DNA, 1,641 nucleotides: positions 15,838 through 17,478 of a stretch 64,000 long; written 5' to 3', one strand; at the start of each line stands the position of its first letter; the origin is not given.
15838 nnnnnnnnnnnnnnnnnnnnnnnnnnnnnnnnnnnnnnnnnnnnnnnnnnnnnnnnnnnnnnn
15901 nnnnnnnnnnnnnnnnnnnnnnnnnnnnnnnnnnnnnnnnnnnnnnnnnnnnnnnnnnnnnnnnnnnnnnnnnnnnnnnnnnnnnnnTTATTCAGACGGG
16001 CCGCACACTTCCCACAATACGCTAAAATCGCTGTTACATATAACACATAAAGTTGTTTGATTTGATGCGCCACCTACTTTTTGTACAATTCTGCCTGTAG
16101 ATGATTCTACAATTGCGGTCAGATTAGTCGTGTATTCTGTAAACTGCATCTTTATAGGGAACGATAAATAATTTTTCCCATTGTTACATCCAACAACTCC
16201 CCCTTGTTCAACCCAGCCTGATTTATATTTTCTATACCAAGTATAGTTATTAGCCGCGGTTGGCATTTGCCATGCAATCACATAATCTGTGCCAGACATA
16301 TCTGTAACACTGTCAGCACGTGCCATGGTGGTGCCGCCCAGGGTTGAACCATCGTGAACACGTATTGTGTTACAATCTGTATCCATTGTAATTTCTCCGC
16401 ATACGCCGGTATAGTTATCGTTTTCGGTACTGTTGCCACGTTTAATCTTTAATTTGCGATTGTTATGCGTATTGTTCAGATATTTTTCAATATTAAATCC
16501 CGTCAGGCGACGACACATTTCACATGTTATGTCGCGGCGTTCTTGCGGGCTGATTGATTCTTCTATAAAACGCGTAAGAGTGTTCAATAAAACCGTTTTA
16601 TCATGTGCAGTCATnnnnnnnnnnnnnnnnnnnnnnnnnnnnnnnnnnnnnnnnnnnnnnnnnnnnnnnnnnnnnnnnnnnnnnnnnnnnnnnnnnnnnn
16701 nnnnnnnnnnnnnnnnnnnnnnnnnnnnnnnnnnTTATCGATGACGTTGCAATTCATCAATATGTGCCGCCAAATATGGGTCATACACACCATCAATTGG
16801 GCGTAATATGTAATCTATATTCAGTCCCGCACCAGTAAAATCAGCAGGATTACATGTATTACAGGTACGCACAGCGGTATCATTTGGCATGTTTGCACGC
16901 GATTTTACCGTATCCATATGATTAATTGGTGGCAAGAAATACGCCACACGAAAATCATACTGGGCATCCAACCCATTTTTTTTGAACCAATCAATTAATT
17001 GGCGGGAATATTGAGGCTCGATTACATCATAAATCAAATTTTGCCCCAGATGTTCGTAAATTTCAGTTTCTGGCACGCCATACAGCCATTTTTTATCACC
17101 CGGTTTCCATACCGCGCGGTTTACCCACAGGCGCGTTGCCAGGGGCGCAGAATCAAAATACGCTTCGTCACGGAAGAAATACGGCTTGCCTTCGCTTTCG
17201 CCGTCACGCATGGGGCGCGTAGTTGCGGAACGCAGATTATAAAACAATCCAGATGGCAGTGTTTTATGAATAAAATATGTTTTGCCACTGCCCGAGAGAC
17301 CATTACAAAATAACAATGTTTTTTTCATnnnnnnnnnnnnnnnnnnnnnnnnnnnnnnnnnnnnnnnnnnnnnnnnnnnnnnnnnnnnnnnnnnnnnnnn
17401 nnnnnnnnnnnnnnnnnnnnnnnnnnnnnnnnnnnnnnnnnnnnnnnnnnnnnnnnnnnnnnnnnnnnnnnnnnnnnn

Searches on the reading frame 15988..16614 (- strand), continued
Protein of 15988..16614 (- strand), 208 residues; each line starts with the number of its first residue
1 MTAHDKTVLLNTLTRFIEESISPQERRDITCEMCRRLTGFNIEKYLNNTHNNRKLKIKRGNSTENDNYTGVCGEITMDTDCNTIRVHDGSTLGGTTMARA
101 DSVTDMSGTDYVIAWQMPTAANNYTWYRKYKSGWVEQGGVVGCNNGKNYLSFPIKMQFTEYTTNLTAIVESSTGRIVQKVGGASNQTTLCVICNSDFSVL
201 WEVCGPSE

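Call 48: predict_structure(alignment_id=A7)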
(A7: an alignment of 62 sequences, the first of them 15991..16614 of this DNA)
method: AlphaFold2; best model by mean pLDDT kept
length: 208 residues; sequences in the alignment: 62
mean_pLDDT: 85.6   pTM: 0.54
mean pLDDT of the five models: 85.6, 85.6, 84.9, 82.9, 82.8
residues with pLDDT >= 90: 112; 70-90: 72; 50-70: 24; < 50: 0
segments of 3 or more residues with pLDDT < 50: none
pLDDT, mean of each block of 10 residues (from residue 1): 74 72 72 74 65 66 91 88 89 85 79 96 96 97 96 96 94 86 95 95 97
secondary structure, 60 per line:
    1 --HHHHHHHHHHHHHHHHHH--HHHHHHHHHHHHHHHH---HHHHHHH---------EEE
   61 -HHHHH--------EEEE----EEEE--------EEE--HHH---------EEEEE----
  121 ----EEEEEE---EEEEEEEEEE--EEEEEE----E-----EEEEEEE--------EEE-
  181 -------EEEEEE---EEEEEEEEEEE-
elements in order: H3-20 H23-38 H42-48 E58-60 H62-66 E75-78 E83-86 E95-97 E112-116 E125-130 E134-143 E146-151 E162-168 E177-179 E188-193 E197-207
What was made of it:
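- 15988..16614 (-): Phage tail-fibre-like protein, 208 aa. It has three N-terminal helices, an Mtd_N beta-prism, the conserved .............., and a beta-sandwich receptor-binding tip. The AF2 model has pLDDT 85.6, above 94 in the C-terminal domain (call 48).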

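Call 52: fold_search(model_id=the predicted structure, library=pdb)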
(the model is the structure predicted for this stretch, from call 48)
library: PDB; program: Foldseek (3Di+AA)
matches with E <= 10: 728; with E <= 0.001: 6
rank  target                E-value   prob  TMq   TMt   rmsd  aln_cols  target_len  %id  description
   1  6ct8                  3.5e-05  1.00  0.35  0.30   6.1       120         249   18  Selenomethionine structure of N-truncated R2-type pyocin tail fiber at 2.6 angstrom resolution (released 2019-02-20)
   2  6cl6_A                1.0e-04  1.00  0.35  0.21   6.0       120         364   18  Structure of P. aeruginosa R2 pyocin fiber PA0620 comprising C-terminal residues 323-691 (released 2018-06-27)
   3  1yu1                  3.2e-04  1.00  0.23  0.13   9.4        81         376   32  Major Tropism Determinant P3c Variant (released 2005-09-20)
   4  4mtm                  4.0e-04  1.00  0.35  0.50   8.7       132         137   16  Crystal structure of the tail fiber gp53 from Acinetobacter baumannii bacteriophage AP22 (released 2014-10-01)
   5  1yu0                  5.6e-04  1.00  0.22  0.14  12.1       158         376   20  Major Tropism Determinant P1 Variant (released 2005-09-20)
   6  1yu2                  6.3e-04  1.00  0.22  0.12   9.0        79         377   37  Major Tropism Determinant M1 Variant (released 2005-09-20)
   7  1yu3                  1.3e-03  1.00  0.22  0.13   9.3        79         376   37  Major Tropism Determinant I1 Variant (released 2005-09-20)
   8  1yu4_A                1.4e-03  1.00  0.22  0.13   9.6        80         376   32  Major Tropism Determinant U1 Variant (released 2005-09-20)
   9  7eea_B                1.5e-03  1.00  0.28  0.09   1.8        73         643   12  Cyanophage Pam1 tailspike receptor-binding domain (released 2021-10-20)
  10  7eea_A                1.7e-03  1.00  0.28  0.09   1.6        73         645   12  Cyanophage Pam1 tailspike receptor-binding domain (released 2021-10-20)
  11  7eea_C                1.8e-03  1.00  0.28  0.09   1.8        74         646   12  Cyanophage Pam1 tailspike receptor-binding domain (released 2021-10-20)
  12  3wmp_A                1.8e-02  1.00  0.25  0.47   4.4        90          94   11  Crystal structure of SLL-2 (released 2015-01-14)
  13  4ktp_A                2.2e-02  0.12  0.13  0.05  21.3       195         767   11  Crystal structure of 2-O-alpha-glucosylglycerol phosphorylase in complex with glucose (released 2014-05-21)
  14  4ktr_B                3.1e-02  0.15  0.14  0.05  21.8       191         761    9  Crystal structure of 2-O-alpha-glucosylglycerol phosphorylase in complex with isofagomine and glycerol (released 2014-05-21)
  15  7eym_A                3.5e-02  0.66  0.18  0.32   7.2       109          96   11  Crystal structure of Vibrio cholerae ppnP (released 2022-02-09)
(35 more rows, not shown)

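Call 53: fold_search(model_id=the predicted structure, library=viral)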
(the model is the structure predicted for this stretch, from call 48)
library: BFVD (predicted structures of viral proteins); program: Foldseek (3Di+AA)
matches with E <= 10: 1352; with E <= 0.001: 92
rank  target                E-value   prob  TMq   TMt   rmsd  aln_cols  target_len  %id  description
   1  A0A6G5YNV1            8.1e-09  1.00  0.43  0.23   6.7       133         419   15  (no name in the UniProt tables at hand)
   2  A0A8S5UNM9            2.9e-08  1.00  0.42  0.15  10.1       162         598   17  Uncharacterized protein [Myoviridae sp. ctwVB15]
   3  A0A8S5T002            5.1e-08  1.00  0.42  0.74   3.8       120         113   19  Tail fiber protein fold, Tail fiber, receptor [Myoviridae sp. ctWb16]
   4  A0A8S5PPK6            2.7e-07  1.00  0.41  0.23   9.8       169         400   18  Putative tail fiber protein [Myoviridae sp. ctEg02]
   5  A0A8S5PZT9            4.0e-07  1.00  0.45  0.31   6.8       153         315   21  Tail-collar fiber protein [Myoviridae sp. ctuAx8]
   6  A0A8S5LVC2            4.7e-07  1.00  0.39  0.35   4.7       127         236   19  Tail fiber protein [Podoviridae sp. ctrub15]
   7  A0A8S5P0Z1            5.9e-07  1.00  0.43  0.57   3.2       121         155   19  Putative tail fiber protein [Siphoviridae sp. ctTBR23]
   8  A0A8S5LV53            7.4e-07  1.00  0.38  0.66   2.5       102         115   19  Tail fiber protein fold, Tail fiber, receptor [Podoviridae sp. ctrub15]
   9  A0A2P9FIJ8            1.9e-06  1.00  0.32  0.22  59.6       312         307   13  (no name in the UniProt tables at hand)
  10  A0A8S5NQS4            2.0e-06  1.00  0.34  0.25   2.1        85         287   25  Putative tail fiber protein [Siphoviridae sp. ctpbe1]
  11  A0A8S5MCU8            2.0e-06  1.00  0.37  0.17  16.4       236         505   14  Structural protein [Podoviridae sp. cty0j11]
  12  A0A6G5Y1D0            4.1e-06  1.00  0.36  0.33   7.6       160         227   16  (no name in the UniProt tables at hand)
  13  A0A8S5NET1            6.1e-06  1.00  0.34  0.15   7.2       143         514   18  Uncharacterized protein [Siphoviridae sp. ct0UA44]
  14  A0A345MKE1            7.2e-06  1.00  0.39  0.10   6.8       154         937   14  Putative tail protein [Eggerthella phage PMBT5]
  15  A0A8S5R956            1.0e-05  1.00  0.35  0.14   8.8       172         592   15  Uncharacterized protein [Siphoviridae sp. ctvxh7]
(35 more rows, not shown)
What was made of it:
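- On Phage tail-fibre receptor-binding proteins (Mtd_N + gp53-like C-terminal tip): Foldseek finds the R2 pyocin fibre, AP22 gp53 and Mtd (call 52), and 92 BFVD hits (call 53).
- The tip fold is that of receptor-binding domains of phage and pyocin fibres and of lectins (calls 52, 53).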

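Call 67: search_protein_families(library=pfam, alignment_id=A9, max_evalue=0.00001)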
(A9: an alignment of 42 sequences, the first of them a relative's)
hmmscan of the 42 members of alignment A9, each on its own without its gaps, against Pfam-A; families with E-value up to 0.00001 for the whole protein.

A. member 1, L103:14071-16752:- (894 aa): 2 families
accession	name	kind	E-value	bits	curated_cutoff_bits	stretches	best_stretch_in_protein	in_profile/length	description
PF00884.28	Sulfatase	-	9.5e-08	32.1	25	1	5-268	2-298/301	Sulfatase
PF04464.20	Glyphos_transf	-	1.3e-07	31.4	22.1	1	689-782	153-256/367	CDP-Glycerol:Poly(glycerophosphate) glycerophosphotransferase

B. families by the number of members that match (of 42 scanned): 31 families (the first 25 are shown)
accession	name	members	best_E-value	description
PF00535.33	Glycos_transf_2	12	9.5e-40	Glycosyl transferase family 2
PF13641.12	Glyco_tranf_2_3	11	4.7e-14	Glycosyltransferase like family 2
PF10111.15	Glyco_tranf_2_2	9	1.1e-11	Glycosyltransferase like family 2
PF02350.25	Epimerase_2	3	1.2e-101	UDP-N-acetylglucosamine 2-epimerase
PF01041.23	DegT_DnrJ_EryC1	2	2.3e-89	DegT/DnrJ/EryC1/StrS aminotransferase family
PF00132.30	Hexapep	2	7e-11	Bacterial transferase hexapeptide (six repeats)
PF00155.27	Aminotran_1_2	2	1.8e-08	Aminotransferase class I and II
PF01212.27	Beta_elim_lyase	2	8.1e-08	Beta-eliminating lyase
PF01053.26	Cys_Met_Meta_PP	2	4.8e-06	Cys/Met metabolism PLP-dependent enzyme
PF01103.29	Omp85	1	1.1e-45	Omp85 superfamily domain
PF00239.26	Resolvase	1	2.2e-33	Resolvase, N terminal domain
PF00587.30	tRNA-synt_2b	1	1.9e-31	tRNA synthetase class II core domain (G, H, P, S and T)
PF04230.19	PS_pyruv_trans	1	6.9e-31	Polysaccharide pyruvyl transferase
PF07244.20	POTRA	1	1.5e-29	Surface antigen variable number repeat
PF12674.12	Zn_ribbon_2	1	2.7e-28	Putative zinc ribbon domain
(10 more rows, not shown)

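Call 73: search_protein_families(library=phrogs, proteins=[window:15991-16614:-], max_evalue=0.001)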
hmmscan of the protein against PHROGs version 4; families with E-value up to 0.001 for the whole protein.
window:15991-16614:- (208 aa): 1 family
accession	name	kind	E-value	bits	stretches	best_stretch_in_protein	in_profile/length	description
phrog_9648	-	tail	7.9e-08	33.6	1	54-101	4-51/152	tail protein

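Call 81: search_protein_families(library=phrogs, proteins=[L172:4109-6049:+, L172:6049-7302:+, L172:7312-7728:+, L172:8005-10005:+, L172:9980-10495:+, L172:10684-11097:-, L172:11456-11938:-, L172:11935-12519:-, L172:13158-13871:+], max_evalue=0.001)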
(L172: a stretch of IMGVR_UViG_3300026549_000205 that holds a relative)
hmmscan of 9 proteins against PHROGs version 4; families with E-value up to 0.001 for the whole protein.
L172:4109-6049:+ (646 aa): 22 families
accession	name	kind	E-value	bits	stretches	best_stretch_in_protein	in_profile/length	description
phrog_35419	-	tail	1.6e-14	54.9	1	239-293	172-228/414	tail fiber protein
phrog_13892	-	tail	3.2e-12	47.3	1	242-276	563-597/676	minor tail protein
phrog_5207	-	unknown function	5.6e-11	42.6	1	242-278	469-505/689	-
phrog_38707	-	unknown function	6e-11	42.7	1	242-300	404-462/675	-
phrog_25620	-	tail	3.1e-10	40.9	1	226-257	218-249/348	tail collar fiber protein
phrog_8780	-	tail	4.1e-10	39.5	1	242-278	426-462/755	minor tail protein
phrog_2163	-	head and packaging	5.8e-09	36.6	1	219-263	197-244/574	virion structural protein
phrog_24819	-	unknown function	6.9e-09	35.3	1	230-279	96-144/823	-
phrog_30593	-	unknown function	8.8e-09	36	1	243-277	106-140/322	-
phrog_38418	-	unknown function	8.4e-08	32.5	1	241-374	168-289/472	-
phrog_33513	-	unknown function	1.2e-07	31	1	243-312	552-621/1042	-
phrog_24919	-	tail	3.4e-07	30.5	1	157-278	37-150/402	tail fiber protein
phrog_11029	-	tail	8.9e-07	28.1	1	208-257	18-67/892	tail protein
phrog_12754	-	unknown function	1.2e-06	28.7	1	221-258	26-63/579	-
phrog_8078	-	head and packaging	2.2e-06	26.8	1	230-277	444-494/1392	virion structural protein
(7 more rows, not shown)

L172:6049-7302:+ (417 aa): 1 family
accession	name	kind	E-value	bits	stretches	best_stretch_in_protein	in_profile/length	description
phrog_863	-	tail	1.6e-08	35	1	80-245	396-561/690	tail fiber assembly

L172:7312-7728:+ (138 aa): 2 families
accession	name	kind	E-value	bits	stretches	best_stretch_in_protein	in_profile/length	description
phrog_9648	-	tail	7e-10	40.2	1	1-46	1-46/152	tail protein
phrog_36222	-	unknown function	0.00048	20.3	1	13-105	18-107/350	-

L172:8005-10005:+ (666 aa): 0 families

L172:9980-10495:+ (171 aa): 2 families
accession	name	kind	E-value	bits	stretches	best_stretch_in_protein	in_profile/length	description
phrog_9648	-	tail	5.6e-10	40.5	1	10-56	1-47/152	tail protein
phrog_1396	-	tail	0.00037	20.7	1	62-169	236-341/504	tail fiber protein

L172:10684-11097:- (137 aa): 0 families

L172:11456-11938:- (160 aa): 1 family
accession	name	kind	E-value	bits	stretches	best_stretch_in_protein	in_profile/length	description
phrog_3490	-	DNA, RNA and nucleotide metabolism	2.5e-18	67.6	1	2-144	7-167/175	ERCC4-type nuclease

L172:11935-12519:- (194 aa): 5 families
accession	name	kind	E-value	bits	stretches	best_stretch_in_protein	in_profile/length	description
phrog_359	-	other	1.2e-83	282.4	1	10-188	118-297/329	DNA methyltransferase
phrog_21315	-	unknown function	1.5e-44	153.7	1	8-185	234-407/415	-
phrog_10837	-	unknown function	4.3e-40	137.9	1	66-187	1-124/139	-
phrog_15877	-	other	4.9e-23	83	1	12-142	3-134/152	DNA methyltransferase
phrog_16888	-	unknown function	1.1e-06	29.4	1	158-186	1-29/67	-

L172:13158-13871:+ (237 aa): 0 families
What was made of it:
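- On Phage tail-fibre receptor-binding proteins (Mtd_N + gp53-like C-terminal tip): In the true phage L172, homologues do sit in the tail module (call 81).
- Close homologues sit at the end of the tail module of a real phage, L172 (call 81).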

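Call 91: search_protein_families(library=pfam, alignment_id=A10, max_evalue=0.00001)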
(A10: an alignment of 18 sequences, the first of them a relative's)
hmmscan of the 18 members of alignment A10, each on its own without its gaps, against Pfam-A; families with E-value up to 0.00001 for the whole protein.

A. member 1, L147:10375-11514:- (380 aa): 0 families

B. families by the number of members that match (of 18 scanned): 15 families
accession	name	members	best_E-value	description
PF00535.33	Glycos_transf_2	4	1.9e-41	Glycosyl transferase family 2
PF01501.26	Glyco_transf_8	2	9.5e-44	Glycosyl transferase family 8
PF01697.33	Glyco_transf_92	2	1.7e-23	Glycosyltransferase family 92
PF13704.12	Glyco_tranf_2_4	2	4e-20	Glycosyl transferase family 2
PF10111.15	Glyco_tranf_2_2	2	4.9e-15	Glycosyltransferase like family 2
PF20102.4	DUF6492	2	7.3e-10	Family of unknown function (DUF6492)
PF13641.12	Glyco_tranf_2_3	2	4.7e-08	Glycosyltransferase like family 2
PF08759.17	GT-D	1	5.4e-41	Glycosyltransferase GT-D fold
PF14305.11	ATPgrasp_TupA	1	6e-31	TupA-like ATPgrasp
PF05050.19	Methyltransf_21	1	5.3e-19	Methyltransferase FkbM domain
PF00132.30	Hexapep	1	6.2e-13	Bacterial transferase hexapeptide (six repeats)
PF00534.26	Glycos_transf_1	1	9.2e-09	Glycosyl transferases group 1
PF14602.12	Hexapep_2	1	4.9e-07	Hexapeptide repeat of succinyl-transferase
PF13692.12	Glyco_trans_1_4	1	1.3e-06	Glycosyl transferases group 1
PF00156.33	Pribosyltran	1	2.8e-06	Phosphoribosyl transferase domain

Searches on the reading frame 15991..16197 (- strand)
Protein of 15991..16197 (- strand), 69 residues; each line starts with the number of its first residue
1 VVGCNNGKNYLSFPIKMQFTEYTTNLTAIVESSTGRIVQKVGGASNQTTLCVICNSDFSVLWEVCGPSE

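Call 64: find_related_loci(query=A8, collection=viral_contigs, flank=10000)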
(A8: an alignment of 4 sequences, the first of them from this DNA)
Query A8 (69 aa) in viral_contigs; peptide patterns used: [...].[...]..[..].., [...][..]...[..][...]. (x = any residue, [..] = any of these).
198 stretches matched a pattern, but none encodes a relative of the query by tblastn (E <= 1e-3).

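Call 84: search_protein_representatives(protein=window:15991-16197:-)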
Query: 69 residues. Proteins with E-value up to 0.001 (for the whole library): 2; up to 1e-10: 0; up to 1e-30: 0. The best 2 are listed.
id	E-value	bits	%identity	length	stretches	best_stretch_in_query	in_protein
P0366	1.6e-05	41.3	45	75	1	3-68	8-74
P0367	5.7e-05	39.5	44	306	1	4-67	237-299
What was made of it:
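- Tried and rejected: A dedicated IMG/VR scan with tip-specific patterns gave none (call 64). phmmer of the tip against 1.84 billion representatives gave only 2 hits (call 84), one of which proved informative (L239).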

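Call 86: find_encoding_contigs(protein=P0367, flank=10000, max_places=3)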
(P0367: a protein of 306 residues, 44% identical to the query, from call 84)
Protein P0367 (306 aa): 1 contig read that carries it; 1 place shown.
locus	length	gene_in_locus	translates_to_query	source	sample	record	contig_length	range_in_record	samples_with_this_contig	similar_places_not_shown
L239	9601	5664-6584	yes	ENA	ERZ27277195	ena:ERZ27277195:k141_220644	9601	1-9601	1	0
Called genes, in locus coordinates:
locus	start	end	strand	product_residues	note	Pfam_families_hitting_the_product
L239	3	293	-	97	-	?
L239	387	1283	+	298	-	PF01745:IPT (faint), PF01715:IPPT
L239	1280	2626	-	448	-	PF13428:TPR_14 (faint), PF14559:TPR_19 (faint), PF24575:TPR_Slam (weak), PF04575:SlipAM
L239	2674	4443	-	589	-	PF06100:MCRA, PF13450:NAD_binding_8 (weak)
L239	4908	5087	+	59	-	PF00471:Ribosomal_L33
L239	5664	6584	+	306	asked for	-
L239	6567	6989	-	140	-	PF01467:CTP_transf_like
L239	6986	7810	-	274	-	PF04991:LicD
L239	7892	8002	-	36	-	-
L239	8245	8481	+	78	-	-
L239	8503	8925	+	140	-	PF03724:META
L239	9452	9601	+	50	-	?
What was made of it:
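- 15988..16197 (-): Allele-specific 'tip': the last 69 codons of the fibre gene (the 'LicD-type tip'). It gives only 2 hits among 1.84 billion representative proteins; the one hit whose contig was read lies next to CTase-LicD (calls 84, 86).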

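Call 87: search_protein_families(library=phrogs, proteins=[P0367], max_evalue=0.01)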
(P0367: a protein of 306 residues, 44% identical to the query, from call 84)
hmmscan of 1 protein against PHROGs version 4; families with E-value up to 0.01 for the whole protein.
P0367 (306 aa): 6 families
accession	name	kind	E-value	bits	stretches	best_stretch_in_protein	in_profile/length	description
phrog_1640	-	tail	4.7e-07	30.3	1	4-91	8-95/765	tail protein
phrog_30017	-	unknown function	0.00028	19.9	1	2-102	6-105/1025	-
phrog_736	-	unknown function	0.0012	19.9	0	153-195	41-84/112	-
phrog_7599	-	unknown function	0.0022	19.4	1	147-211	14-76/95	-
phrog_1193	-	other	0.005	17.8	0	149-197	1-47/76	hemolysin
phrog_4935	-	unknown function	0.0098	17.2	0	206-238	43-75/95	-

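Call 88: search_protein_families(library=pfam, proteins=[P0367, L239:8503-8925:+, L239:8245-8481:+], max_evalue=0.01)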
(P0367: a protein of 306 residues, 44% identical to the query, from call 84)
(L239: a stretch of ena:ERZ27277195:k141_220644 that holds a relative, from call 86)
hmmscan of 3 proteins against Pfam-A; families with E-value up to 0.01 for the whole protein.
P0367 (306 aa): 1 family
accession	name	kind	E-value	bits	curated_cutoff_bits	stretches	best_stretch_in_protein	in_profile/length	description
PF03906.20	Phage_T7_tail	-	0.0074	16.4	25.2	0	3-65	6-70/157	Phage T7 tail fibre protein, N-terminal domain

L239:8503-8925:+ (140 aa): 1 family
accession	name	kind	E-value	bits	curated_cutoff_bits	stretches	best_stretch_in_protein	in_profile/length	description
PF03724.22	META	-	2.1e-19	70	24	1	33-123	20-108/109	META domain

L239:8245-8481:+ (78 aa): 0 families

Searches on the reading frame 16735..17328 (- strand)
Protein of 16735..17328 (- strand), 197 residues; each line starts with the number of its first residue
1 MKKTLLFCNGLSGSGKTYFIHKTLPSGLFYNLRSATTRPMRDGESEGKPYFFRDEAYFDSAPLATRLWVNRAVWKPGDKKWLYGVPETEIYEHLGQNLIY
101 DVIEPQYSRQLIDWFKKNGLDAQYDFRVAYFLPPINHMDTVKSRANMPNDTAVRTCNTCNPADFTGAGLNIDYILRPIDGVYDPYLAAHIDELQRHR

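Call 4: search_protein_families(library=pfam, proteins=[window:16735-17328:-], max_evalue=0.01)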
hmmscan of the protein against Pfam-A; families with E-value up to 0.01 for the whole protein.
window:16735-17328:- (197 aa): 0 families

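Call 5: search_protein_families(library=ncbifam, proteins=[window:16735-17328:-], max_evalue=0.01)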
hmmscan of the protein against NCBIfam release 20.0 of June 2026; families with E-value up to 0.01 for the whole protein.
window:16735-17328:- (197 aa): 3 families
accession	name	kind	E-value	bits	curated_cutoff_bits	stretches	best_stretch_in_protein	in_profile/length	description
TIGR03263.1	guanyl_kin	equivalog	1.3e-07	31.4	160.45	1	5-94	3-88/180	guanylate kinase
NF011325.0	PRK14738.1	equivalog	9.3e-05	21.8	263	1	4-94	14-100/206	guanylate kinase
NF011324.0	PRK14737.1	equivalog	0.0072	16.1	318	1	9-60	11-63/187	guanylate kinase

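Call 73: search_protein_families(library=phrogs, proteins=[window:16738-17328:-], max_evalue=0.001)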
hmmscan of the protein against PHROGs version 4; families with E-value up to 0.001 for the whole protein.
window:16738-17328:- (197 aa): 1 family
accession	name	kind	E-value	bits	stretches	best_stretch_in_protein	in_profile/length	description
phrog_1815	-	other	1.7e-11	45.7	1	2-117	2-111/197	guanylate kinase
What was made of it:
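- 16735..17328 (-): 197-aa P-loop protein resembling phage guanylate kinase. Its membership of the module is uncertain. phrog_1815 E=1.7e-11 (call 73); TIGR03263 at 1.3e-7, far below its cut-off (call 5).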
